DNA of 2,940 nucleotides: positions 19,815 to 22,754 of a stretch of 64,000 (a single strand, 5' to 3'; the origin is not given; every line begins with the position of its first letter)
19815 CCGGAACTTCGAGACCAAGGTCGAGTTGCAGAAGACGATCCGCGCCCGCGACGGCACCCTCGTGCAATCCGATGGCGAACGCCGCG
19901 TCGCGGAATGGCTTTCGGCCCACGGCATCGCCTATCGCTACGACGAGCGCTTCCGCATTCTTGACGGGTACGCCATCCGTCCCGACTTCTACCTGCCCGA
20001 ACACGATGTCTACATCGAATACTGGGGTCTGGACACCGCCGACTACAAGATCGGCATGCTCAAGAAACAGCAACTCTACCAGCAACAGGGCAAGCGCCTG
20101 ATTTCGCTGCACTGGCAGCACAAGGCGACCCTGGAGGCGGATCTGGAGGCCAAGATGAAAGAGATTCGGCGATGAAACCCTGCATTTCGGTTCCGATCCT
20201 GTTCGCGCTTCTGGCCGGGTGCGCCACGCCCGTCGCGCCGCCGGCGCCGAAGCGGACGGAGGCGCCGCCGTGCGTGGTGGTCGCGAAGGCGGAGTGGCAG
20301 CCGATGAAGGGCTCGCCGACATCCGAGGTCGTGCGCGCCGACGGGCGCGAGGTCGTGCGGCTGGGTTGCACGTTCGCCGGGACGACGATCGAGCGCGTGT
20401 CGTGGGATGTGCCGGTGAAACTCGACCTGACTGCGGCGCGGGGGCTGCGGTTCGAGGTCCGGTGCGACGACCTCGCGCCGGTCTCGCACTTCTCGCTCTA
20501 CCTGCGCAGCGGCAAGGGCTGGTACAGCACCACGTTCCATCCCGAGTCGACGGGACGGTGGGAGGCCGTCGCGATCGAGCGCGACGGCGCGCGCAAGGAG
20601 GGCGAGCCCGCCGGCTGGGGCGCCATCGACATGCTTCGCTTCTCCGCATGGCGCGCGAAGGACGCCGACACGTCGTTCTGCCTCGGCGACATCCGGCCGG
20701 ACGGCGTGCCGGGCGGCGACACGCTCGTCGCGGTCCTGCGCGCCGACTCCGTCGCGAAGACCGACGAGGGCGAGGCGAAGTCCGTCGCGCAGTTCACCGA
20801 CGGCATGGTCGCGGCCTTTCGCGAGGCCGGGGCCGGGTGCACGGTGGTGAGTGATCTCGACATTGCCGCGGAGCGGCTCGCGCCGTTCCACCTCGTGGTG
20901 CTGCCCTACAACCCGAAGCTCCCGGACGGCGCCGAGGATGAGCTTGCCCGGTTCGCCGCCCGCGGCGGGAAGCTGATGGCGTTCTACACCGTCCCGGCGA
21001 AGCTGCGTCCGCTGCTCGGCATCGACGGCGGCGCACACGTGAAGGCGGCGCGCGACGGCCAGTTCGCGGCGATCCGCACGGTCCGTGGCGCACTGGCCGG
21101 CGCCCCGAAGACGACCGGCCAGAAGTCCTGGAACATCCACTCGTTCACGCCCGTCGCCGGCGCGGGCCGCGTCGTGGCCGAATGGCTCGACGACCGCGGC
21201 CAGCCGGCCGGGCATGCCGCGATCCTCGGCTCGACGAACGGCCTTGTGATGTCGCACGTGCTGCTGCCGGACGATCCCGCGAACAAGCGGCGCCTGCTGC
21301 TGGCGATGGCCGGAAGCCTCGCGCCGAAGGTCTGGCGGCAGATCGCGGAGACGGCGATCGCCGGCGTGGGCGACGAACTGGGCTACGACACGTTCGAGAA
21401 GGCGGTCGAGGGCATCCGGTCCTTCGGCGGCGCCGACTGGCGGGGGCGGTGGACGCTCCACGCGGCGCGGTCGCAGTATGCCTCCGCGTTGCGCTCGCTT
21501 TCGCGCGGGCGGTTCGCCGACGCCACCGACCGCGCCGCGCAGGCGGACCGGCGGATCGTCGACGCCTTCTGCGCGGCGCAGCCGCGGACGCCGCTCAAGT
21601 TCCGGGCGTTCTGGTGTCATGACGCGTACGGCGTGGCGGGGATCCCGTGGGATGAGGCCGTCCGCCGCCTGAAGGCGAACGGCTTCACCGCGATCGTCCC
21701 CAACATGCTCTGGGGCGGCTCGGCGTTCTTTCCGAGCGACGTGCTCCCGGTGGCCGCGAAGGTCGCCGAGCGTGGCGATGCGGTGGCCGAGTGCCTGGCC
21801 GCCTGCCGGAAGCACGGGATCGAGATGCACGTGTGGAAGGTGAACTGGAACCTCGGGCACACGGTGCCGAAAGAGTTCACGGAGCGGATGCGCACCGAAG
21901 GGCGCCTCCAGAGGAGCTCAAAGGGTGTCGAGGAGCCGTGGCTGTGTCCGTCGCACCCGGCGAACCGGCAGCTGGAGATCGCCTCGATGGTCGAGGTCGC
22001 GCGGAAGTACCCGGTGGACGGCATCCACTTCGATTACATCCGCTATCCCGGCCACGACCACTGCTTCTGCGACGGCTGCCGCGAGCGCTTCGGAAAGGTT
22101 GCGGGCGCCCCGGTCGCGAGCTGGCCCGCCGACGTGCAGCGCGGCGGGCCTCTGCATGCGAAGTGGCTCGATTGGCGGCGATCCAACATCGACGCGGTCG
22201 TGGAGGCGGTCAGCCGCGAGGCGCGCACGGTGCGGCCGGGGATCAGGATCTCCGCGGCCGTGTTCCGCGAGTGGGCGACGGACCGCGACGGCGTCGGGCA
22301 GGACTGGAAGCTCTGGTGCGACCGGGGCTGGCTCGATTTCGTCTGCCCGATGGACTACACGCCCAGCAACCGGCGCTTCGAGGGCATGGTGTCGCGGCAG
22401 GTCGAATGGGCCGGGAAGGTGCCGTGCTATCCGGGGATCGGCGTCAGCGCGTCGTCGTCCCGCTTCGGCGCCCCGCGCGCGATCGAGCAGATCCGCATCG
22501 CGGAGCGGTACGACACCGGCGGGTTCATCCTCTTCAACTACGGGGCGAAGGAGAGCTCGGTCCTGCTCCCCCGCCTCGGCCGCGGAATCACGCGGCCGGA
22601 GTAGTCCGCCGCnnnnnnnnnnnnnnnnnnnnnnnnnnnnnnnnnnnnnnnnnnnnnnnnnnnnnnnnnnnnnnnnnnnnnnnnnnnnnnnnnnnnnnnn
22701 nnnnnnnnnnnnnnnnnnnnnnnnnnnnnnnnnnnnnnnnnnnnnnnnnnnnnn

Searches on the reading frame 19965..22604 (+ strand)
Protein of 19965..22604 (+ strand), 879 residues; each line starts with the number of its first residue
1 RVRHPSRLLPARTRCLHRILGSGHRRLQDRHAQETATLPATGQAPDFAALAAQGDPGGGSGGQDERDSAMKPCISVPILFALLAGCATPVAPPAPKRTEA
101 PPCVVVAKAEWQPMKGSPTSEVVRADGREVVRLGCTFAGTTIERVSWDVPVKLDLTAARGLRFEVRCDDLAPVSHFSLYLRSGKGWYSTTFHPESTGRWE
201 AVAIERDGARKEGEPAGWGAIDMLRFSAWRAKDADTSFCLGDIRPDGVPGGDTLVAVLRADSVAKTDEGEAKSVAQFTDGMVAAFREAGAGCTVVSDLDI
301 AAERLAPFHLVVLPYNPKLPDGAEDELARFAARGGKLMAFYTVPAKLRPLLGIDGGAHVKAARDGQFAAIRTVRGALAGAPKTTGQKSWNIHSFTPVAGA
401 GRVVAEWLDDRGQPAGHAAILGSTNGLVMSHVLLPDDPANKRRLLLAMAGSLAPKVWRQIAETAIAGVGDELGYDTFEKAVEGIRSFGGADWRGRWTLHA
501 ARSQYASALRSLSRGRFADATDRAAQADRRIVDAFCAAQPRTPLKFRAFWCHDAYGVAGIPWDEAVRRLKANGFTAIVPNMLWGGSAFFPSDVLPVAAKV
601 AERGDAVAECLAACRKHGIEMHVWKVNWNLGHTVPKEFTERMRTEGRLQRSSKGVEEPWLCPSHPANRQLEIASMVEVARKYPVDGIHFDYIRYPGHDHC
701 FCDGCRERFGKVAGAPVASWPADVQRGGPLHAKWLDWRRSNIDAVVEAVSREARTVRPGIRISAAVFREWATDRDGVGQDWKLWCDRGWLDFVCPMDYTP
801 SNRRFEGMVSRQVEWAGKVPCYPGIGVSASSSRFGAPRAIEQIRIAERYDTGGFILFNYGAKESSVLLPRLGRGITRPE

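Call 95: search_protein_families(library=pfam, proteins=[window:19965-22604:+], max_evalue=0.001)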
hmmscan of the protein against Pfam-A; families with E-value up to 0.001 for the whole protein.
window:19965-22604:+ (879 aa): 3 families
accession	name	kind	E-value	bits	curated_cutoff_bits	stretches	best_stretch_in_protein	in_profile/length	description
PF02638.21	GHL10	-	4.4e-23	82.3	27.9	1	564-818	23-281/311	Glycosyl hydrolase-like 10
PF13200.12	DUF4015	-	4.3e-05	23.2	27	1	652-801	109-228/313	Putative glycosyl hydrolase domain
PF14871.12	GHL6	-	0.00014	22.5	35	1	568-690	11-131/132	Hypothetical glycosyl hydrolase 6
